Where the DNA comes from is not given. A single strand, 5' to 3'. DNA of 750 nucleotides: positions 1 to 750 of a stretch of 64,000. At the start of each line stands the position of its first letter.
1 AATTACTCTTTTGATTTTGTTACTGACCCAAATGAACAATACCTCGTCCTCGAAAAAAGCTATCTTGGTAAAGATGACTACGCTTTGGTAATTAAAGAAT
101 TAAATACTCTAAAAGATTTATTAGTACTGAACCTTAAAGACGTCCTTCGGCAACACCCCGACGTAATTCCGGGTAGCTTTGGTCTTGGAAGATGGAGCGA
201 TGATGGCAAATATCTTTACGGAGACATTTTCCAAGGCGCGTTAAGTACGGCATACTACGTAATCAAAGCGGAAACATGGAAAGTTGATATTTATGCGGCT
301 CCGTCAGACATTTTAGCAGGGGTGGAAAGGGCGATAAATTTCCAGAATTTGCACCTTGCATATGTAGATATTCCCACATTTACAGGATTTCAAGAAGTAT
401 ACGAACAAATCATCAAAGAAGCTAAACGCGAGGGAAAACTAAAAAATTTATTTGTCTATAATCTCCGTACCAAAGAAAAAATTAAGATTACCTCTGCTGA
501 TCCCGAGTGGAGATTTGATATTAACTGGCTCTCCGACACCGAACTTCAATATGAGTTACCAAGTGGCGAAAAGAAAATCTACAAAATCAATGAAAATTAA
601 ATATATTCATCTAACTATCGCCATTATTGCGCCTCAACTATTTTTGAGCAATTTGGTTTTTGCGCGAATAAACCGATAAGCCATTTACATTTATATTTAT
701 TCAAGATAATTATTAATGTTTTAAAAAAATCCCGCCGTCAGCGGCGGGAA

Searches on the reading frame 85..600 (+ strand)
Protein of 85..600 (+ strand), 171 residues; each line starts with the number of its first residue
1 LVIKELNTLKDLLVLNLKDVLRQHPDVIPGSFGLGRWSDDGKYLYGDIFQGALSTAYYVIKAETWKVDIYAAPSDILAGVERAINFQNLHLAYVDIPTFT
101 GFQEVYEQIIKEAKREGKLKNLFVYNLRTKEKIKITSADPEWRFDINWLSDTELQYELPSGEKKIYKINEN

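Call 77: search_protein_families(library=pfam, alignment_id=A2, max_evalue=0.00001)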
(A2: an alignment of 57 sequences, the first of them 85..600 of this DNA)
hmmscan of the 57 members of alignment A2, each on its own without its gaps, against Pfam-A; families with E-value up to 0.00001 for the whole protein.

A. member 1, window:85-600:+ (171 aa): 0 families

B. families by the number of members that match (of 57 scanned): 62 families (the first 25 are shown)
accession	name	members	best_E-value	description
PF00162.24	PGK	1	3.7e-116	Phosphoglycerate kinase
PF00749.27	tRNA-synt_1c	1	1.6e-106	tRNA synthetases class I (E and Q), catalytic domain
PF13200.12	DUF4015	1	4.1e-100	Putative glycosyl hydrolase domain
PF01098.24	FTSW_RODA_SPOVE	1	1.4e-95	Cell cycle protein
PF00121.24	TIM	1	2.4e-80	Triosephosphate isomerase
PF01116.26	F_bP_aldolase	1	6.6e-75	Fructose-bisphosphate aldolase class-II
PF01207.24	Dus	1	7.5e-70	Dihydrouridine synthase (Dus)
PF02245.21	Pur_DNA_glyco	1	5.8e-60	Methylpurine-DNA glycosylase (MPG)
PF02913.24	FAD-oxidase_C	1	1.2e-52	FAD linked oxidases, C-terminal domain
PF04402.19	SIMPL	1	1.4e-50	Protein of unknown function (DUF541)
PF01592.21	NifU_N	1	2.7e-47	NifU-like N terminal domain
PF03572.23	Peptidase_S41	1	2.6e-44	Peptidase family S41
PF00160.26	Pro_isomerase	1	5.4e-42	Cyclophilin type peptidyl-prolyl cis-trans isomerase/CLD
PF01327.26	Pep_deformylase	1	1.1e-41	Polypeptide deformylase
PF07992.20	Pyr_redox_2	1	5.4e-38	Pyridine nucleotide-disulphide oxidoreductase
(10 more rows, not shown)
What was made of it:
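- Tried and rejected: The result is incomplete (call 77).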
